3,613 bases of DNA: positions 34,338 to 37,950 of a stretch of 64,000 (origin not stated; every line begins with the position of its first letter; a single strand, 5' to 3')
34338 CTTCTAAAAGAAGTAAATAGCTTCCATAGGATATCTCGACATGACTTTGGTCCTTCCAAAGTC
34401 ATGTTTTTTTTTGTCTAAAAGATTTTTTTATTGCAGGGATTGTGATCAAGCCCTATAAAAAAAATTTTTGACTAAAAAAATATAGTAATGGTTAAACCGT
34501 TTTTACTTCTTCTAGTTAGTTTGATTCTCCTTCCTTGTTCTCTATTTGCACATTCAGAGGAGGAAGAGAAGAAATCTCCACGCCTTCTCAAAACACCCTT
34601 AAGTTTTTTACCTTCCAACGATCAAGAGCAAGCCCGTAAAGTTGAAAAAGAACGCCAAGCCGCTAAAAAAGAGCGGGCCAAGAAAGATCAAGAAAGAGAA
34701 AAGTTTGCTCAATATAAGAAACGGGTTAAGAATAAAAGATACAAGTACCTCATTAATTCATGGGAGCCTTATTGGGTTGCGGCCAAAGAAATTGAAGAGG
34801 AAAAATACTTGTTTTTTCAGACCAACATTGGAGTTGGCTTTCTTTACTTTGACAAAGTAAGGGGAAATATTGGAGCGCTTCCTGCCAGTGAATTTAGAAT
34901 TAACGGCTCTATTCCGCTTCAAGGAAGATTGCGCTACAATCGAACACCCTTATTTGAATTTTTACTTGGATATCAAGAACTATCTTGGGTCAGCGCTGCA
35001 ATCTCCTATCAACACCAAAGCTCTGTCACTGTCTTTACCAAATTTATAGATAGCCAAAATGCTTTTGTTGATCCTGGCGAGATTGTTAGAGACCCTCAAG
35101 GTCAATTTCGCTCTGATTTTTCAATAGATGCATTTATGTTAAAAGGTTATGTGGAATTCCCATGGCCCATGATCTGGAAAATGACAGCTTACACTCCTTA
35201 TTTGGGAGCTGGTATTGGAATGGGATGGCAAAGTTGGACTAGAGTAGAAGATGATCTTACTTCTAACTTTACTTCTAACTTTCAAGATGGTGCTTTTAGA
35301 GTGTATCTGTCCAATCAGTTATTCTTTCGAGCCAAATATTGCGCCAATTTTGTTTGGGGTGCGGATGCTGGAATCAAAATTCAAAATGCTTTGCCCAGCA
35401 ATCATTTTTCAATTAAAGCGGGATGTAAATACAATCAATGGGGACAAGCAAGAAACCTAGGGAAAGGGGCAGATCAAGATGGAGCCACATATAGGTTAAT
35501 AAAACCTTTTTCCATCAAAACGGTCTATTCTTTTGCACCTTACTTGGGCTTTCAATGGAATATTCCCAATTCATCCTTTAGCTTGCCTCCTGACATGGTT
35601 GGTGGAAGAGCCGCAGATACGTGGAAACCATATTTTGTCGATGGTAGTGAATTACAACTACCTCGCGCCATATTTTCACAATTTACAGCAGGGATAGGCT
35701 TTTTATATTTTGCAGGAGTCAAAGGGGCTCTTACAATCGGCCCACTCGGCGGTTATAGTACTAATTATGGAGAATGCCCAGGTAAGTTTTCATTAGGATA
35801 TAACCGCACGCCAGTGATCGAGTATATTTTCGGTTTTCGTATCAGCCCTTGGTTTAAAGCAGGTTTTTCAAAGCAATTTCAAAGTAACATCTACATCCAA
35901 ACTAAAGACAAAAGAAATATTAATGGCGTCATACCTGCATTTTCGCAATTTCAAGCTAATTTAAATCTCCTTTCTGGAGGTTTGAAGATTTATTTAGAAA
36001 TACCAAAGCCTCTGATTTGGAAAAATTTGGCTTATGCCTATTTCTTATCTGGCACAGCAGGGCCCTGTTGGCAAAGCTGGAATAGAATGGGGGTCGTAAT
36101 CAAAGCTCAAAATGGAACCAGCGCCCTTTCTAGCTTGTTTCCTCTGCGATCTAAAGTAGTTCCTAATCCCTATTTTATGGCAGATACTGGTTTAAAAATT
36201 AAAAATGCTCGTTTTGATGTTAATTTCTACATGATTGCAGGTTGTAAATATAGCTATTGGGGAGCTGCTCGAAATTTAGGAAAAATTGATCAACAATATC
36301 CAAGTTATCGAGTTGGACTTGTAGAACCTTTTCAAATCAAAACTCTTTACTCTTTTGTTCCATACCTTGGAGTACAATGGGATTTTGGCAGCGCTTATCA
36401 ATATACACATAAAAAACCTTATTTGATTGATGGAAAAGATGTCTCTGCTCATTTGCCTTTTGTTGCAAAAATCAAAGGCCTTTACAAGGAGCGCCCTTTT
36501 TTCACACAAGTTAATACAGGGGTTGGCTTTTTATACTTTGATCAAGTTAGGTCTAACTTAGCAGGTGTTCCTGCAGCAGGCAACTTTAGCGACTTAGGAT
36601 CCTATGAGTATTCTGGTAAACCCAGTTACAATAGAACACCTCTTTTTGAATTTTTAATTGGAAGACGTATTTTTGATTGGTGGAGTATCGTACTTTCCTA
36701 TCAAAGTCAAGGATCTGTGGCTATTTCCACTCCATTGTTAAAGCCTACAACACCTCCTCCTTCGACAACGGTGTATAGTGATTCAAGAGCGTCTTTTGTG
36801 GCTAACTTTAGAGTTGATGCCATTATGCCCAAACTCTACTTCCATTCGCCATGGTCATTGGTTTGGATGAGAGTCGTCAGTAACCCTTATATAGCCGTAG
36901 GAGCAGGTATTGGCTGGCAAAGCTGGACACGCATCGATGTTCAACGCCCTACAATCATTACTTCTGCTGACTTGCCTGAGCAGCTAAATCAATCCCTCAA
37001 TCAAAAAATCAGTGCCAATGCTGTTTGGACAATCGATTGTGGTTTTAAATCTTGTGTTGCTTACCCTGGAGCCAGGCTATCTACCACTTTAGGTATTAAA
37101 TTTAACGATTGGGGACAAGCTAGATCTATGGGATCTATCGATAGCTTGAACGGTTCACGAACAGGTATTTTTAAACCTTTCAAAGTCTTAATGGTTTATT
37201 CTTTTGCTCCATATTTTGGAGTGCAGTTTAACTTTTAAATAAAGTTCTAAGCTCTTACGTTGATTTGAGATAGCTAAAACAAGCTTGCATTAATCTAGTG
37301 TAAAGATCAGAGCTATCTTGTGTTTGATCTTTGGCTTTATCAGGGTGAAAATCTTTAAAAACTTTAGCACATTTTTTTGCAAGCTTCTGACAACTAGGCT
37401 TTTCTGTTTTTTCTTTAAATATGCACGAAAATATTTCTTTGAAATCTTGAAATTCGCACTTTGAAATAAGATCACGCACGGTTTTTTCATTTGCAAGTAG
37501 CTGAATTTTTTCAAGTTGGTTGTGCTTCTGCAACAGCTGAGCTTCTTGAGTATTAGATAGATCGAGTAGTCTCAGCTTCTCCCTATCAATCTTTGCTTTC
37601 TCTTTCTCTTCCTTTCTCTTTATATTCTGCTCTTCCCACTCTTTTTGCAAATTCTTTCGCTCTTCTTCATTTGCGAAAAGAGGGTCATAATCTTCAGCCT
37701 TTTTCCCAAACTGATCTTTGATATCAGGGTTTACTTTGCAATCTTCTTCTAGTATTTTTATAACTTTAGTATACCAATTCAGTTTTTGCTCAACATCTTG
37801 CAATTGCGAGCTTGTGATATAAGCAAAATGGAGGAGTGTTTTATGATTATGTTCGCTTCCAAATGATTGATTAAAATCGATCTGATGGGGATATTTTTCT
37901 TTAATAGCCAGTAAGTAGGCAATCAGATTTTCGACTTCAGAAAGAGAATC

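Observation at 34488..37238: One ORF encodes three tandem outer-membrane beta-barrel modules: a possible single-chain porin 'trimer'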

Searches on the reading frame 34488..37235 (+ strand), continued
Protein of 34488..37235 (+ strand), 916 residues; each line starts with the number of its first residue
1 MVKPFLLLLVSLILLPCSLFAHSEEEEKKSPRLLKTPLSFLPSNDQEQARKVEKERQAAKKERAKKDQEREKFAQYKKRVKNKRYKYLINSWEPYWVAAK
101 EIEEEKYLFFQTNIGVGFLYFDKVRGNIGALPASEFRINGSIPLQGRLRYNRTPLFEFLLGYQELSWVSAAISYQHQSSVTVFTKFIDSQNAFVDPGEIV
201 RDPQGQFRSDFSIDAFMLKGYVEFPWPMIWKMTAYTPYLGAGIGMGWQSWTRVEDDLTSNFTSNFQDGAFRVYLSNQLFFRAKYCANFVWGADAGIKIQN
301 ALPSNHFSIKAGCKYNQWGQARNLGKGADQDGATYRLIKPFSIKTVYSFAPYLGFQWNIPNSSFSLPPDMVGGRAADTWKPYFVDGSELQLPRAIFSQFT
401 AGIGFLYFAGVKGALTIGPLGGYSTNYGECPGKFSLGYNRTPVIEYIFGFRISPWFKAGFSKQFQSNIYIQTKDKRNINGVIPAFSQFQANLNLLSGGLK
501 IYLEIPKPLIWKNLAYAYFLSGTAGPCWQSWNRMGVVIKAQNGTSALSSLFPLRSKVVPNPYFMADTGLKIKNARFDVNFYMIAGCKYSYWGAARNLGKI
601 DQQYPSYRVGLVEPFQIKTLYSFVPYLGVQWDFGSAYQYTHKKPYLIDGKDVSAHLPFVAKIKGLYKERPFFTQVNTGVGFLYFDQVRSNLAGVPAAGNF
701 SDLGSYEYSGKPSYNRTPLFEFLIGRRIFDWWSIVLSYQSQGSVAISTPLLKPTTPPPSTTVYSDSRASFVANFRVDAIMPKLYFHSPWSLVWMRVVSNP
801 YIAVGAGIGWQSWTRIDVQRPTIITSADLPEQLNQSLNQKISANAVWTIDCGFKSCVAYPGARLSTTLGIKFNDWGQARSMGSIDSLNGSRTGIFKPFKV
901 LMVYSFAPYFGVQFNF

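Call 83: search_protein_families(library=pfam, proteins=[P0010, P0009], max_evalue=0.1)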
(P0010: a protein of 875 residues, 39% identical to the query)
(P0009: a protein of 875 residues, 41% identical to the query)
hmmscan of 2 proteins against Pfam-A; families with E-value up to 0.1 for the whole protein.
P0010 (875 aa): 4 families
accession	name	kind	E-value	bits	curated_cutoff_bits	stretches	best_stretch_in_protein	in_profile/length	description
PF05275.17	CopB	-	7e-06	26.2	27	0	289-320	148-179/208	Copper resistance protein B precursor (CopB)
PF09320.16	DUF1977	-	0.0053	17.4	23.4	0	603-650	18-66/108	Domain of unknown function (DUF1977)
PF11751.14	PorP_SprF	-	0.0057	16.7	22.3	0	383-428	209-255/273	Type IX secretion system membrane protein PorP/SprF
PF24605.1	CEMIP_X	-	0.016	15.2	27.6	0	686-757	68-142/185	CEMIP domain X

P0009 (875 aa): 10 families
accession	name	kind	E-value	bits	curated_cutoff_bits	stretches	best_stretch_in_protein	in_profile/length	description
PF13505.12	OMP_b-brl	-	3.8e-08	34.1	28.7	0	676-776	43-117/175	Outer membrane protein beta-barrel domain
PF05275.17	CopB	-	6.1e-07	29.7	27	0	561-596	148-183/208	Copper resistance protein B precursor (CopB)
PF09411.16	PagL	-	6.7e-06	26.7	23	0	452-520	40-102/136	Lipid A 3-O-deacylase (PagL)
PF10677.15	DUF2490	-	0.00019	21.6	29.8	0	767-858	1-85/186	Protein of unknown function (DUF2490)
PF01389.23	OmpA_membrane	-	0.0012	19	21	0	682-710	40-68/180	OmpA-like transmembrane domain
PF10423.15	AMNp_N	-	0.021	15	27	0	275-299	53-77/154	Bacterial AMP nucleoside phosphorylase N-terminus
PF03956.18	Lys_export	-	0.039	13.9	23.8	0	735-791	65-120/190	Lysine exporter LysO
PF23522.1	Microp_apicomplexa_12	-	0.053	14.2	27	0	442-485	12-55/91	Apicomplexa microprotein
PF22286.2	RHG20_PH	-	0.068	13.8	27.7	0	791-831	35-75/93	Rho GTPase-activating protein 20, PH domain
PF16914.10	TetR_C_12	-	0.079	13.4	27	0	516-537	69-90/105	Bacterial transcriptional repressor C-terminal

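Call 85: find_encoding_contigs(protein=P0101, flank=2500, max_places=2)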
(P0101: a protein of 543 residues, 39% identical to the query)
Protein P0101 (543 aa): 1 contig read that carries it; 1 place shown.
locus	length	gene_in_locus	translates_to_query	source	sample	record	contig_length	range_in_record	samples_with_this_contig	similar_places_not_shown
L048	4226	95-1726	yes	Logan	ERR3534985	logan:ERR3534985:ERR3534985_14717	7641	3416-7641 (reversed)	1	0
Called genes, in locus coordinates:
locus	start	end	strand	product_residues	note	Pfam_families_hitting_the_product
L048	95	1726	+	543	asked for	-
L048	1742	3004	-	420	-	PF05496:RuvB_N, PF13173:AAA_14 (weak), PF13401:AAA_22 (faint), PF00004:AAA, PF07728:AAA_5 (weak), PF16193:AAA_assoc_2, PF12002:MgsA_C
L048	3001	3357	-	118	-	PF00462:Glutaredoxin, PF02798:GST_N (weak), PF13417:GST_N_3, PF13409:GST_N_2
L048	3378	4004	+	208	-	PF01569:PAP2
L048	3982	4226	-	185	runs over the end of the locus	PF04079:SMC_ScpB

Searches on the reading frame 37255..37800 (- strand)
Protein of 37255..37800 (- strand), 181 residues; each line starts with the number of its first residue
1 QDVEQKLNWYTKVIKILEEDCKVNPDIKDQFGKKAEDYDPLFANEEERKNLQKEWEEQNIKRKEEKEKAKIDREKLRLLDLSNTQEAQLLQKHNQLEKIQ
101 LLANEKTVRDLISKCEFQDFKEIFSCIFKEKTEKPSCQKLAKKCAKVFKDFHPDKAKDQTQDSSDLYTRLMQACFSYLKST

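Call 83: search_protein_families(library=pfam, proteins=[window:37255-37800:-], max_evalue=0.1)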
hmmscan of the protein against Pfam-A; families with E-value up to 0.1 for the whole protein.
window:37255-37800:- (181 aa): 2 families
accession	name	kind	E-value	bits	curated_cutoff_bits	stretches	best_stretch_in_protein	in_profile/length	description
PF00922.22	Phosphoprotein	-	0.01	15.9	25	1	20-142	64-143/204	Vesiculovirus phosphoprotein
PF08989.15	DUF1896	-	0.052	14.1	25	1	122-178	81-137/142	Domain of unknown function (DUF1896)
